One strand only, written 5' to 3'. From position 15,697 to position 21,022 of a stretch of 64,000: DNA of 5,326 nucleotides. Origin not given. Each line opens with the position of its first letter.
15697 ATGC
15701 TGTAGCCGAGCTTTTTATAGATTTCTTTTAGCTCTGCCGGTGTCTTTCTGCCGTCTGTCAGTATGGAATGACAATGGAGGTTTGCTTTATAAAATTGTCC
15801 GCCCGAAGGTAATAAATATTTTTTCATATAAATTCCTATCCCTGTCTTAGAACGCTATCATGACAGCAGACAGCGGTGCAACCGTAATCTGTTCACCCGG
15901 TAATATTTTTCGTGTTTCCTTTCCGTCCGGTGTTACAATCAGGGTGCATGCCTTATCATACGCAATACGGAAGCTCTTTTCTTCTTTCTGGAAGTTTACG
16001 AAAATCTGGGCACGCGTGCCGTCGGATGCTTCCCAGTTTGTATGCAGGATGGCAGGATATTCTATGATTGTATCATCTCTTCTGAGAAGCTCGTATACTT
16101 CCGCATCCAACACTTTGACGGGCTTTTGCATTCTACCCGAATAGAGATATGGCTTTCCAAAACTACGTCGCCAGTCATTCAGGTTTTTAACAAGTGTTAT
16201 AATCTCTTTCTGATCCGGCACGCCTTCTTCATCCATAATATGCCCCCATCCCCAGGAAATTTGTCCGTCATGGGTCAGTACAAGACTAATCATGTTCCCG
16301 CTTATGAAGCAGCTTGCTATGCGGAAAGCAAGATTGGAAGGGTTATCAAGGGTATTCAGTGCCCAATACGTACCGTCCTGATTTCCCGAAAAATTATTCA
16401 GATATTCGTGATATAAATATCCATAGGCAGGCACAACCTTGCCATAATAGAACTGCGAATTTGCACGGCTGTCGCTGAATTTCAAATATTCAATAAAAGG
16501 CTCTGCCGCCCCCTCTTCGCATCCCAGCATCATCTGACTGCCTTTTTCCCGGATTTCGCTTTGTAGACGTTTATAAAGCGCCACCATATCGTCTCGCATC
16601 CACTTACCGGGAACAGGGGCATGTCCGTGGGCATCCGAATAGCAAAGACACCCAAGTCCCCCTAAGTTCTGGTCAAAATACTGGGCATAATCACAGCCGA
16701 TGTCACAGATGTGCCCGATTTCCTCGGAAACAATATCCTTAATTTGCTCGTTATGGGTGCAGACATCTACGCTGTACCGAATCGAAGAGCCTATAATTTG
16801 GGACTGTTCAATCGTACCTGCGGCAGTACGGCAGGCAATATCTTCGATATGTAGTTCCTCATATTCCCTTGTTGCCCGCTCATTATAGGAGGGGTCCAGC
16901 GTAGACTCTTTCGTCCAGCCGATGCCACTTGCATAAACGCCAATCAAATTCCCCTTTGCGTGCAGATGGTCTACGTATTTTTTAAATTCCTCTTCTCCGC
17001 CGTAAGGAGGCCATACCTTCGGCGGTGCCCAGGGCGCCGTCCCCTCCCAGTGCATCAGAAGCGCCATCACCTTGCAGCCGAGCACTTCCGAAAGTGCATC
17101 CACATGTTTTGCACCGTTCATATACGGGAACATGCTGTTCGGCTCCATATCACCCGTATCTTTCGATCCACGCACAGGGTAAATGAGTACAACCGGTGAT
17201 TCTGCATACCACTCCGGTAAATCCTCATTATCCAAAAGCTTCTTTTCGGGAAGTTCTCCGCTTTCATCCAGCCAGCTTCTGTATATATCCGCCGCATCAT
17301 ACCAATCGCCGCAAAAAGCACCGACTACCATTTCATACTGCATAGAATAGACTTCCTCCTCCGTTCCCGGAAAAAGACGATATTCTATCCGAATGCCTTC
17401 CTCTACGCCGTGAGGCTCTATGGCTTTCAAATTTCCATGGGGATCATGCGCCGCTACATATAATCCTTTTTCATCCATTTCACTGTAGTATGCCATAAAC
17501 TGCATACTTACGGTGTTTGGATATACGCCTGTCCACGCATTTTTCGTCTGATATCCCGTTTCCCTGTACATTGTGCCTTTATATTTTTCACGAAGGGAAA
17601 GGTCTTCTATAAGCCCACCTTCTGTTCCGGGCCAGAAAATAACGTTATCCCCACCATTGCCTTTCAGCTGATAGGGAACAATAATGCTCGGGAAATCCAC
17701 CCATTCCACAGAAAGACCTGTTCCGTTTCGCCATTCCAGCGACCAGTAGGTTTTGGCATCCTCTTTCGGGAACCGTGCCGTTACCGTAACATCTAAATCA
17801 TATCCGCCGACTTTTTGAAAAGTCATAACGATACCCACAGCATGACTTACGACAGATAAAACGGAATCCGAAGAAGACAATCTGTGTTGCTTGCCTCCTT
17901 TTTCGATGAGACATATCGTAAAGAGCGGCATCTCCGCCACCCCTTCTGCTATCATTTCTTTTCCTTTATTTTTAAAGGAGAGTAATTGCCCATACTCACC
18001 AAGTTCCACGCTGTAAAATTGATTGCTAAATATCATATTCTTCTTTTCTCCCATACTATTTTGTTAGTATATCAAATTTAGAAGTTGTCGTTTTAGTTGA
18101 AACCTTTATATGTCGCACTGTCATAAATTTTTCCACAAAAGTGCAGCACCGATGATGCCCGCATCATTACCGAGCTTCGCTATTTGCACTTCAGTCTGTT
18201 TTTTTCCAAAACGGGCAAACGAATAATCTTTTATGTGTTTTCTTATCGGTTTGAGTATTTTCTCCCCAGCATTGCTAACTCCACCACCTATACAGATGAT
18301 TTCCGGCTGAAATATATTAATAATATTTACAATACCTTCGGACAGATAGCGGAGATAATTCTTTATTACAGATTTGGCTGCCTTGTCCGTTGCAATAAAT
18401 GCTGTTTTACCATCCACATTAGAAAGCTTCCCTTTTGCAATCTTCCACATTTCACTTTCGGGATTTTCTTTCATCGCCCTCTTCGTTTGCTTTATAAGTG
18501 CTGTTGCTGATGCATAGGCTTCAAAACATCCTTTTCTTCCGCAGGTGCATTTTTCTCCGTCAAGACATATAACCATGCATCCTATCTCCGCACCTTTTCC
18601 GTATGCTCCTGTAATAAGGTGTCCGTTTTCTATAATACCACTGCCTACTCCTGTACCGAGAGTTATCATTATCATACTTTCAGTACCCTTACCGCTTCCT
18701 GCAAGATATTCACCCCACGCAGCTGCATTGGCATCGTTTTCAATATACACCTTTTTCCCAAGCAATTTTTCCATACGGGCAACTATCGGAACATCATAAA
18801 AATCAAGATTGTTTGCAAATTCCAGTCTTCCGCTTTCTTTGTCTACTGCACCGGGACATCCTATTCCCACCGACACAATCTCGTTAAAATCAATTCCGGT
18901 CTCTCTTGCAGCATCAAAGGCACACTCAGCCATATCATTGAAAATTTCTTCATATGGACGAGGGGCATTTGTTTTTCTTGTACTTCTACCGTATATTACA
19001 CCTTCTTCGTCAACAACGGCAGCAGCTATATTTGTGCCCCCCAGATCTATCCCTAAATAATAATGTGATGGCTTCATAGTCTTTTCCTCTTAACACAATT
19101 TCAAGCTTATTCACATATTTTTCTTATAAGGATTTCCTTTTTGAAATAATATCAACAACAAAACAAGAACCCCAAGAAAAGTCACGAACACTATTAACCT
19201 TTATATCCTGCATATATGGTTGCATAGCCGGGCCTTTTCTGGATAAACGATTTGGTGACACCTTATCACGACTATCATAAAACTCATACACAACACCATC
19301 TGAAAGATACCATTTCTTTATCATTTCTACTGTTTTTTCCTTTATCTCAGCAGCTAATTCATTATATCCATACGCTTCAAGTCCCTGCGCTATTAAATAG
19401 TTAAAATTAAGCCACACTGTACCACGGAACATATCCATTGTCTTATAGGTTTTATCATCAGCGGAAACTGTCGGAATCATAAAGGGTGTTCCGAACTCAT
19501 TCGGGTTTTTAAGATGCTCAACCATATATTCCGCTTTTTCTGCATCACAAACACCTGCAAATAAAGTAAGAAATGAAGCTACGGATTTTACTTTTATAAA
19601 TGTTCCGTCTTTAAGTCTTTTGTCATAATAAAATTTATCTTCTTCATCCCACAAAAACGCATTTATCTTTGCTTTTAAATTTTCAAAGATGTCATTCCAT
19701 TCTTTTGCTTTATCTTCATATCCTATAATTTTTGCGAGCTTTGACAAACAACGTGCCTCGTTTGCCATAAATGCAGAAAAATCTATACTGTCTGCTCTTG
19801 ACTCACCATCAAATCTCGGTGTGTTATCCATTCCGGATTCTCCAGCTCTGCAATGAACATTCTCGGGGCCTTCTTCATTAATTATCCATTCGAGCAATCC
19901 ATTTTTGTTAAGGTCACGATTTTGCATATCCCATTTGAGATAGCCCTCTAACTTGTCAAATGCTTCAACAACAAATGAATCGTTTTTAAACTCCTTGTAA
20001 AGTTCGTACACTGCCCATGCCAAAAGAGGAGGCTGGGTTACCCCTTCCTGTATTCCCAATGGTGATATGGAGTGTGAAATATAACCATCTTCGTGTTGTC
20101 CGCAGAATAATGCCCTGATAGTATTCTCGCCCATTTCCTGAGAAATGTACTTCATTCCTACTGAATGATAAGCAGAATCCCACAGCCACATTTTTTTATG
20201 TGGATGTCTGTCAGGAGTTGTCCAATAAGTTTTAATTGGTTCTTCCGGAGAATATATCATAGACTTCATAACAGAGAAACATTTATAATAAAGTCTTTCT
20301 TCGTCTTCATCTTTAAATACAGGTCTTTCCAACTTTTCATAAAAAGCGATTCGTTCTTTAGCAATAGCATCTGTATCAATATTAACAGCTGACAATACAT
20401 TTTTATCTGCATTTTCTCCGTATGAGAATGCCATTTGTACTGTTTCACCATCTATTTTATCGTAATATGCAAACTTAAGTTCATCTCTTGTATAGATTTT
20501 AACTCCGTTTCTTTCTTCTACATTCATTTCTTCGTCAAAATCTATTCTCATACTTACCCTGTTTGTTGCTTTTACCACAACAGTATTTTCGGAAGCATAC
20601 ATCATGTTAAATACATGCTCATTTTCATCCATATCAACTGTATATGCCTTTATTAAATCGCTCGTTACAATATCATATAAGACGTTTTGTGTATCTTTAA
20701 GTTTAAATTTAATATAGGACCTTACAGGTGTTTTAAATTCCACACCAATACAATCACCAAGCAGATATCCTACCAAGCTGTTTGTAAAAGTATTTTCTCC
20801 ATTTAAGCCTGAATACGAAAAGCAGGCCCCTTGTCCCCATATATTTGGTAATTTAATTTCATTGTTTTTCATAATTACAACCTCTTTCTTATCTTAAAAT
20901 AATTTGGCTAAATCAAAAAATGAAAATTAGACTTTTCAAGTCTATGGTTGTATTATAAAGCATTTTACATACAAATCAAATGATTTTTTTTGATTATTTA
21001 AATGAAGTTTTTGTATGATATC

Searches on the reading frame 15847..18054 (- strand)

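Call 7: search_protein_families(library=pfam, proteins=[window:15847-18054:-], max_evalue=0.01)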
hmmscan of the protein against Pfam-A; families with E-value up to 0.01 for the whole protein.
window:15847-18054:- (735 aa): 1 family
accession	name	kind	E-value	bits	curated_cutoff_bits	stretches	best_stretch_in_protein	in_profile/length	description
PF19773.5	DUF6259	-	2.7e-31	109.3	28.7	1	236-555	1-296/300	Domain of unknown function (DUF6259)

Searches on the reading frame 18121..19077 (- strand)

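Call 7: search_protein_families(library=pfam, proteins=[window:18121-19077:-], max_evalue=0.01)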
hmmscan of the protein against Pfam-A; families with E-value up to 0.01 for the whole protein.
window:18121-19077:- (318 aa): 3 families
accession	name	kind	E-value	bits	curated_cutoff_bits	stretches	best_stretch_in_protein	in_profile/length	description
PF00480.26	ROK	-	2.4e-71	241.1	22.9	1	7-317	1-293/294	ROK family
PF01869.26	BcrAD_BadFG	-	4.7e-07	30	31.5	1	8-77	1-72/271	BadF/BadG/BcrA/BcrD ATPase family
PF00370.27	FGGY_N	-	2.8e-05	24.3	28.8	1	6-72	1-75/245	FGGY family of carbohydrate kinases, N-terminal domain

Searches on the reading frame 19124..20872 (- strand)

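Call 7: search_protein_families(library=pfam, proteins=[window:19124-20872:-], max_evalue=0.01)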
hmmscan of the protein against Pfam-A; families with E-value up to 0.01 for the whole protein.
window:19124-20872:- (582 aa): 4 families
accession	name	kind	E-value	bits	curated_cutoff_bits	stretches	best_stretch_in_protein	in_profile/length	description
PF22422.2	MGH1-like_GH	-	1.5e-56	193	27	1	227-533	3-341/356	Mannosylglycerate hydrolase MGH1-like glycoside hydrolase domain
PF01204.24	Trehalase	-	1.5e-23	84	21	1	362-537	306-481/512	Trehalase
PF03200.22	Glyco_hydro_63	-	3.9e-20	72.6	22.4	2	434-536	351-470/492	Glycosyl hydrolase family 63 C-terminal domain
PF17389.8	Bac_rhamnosid6H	-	2.8e-10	40.5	24.5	1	226-497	41-303/339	Bacterial alpha-L-rhamnosidase 6 hairpin glycosidase domain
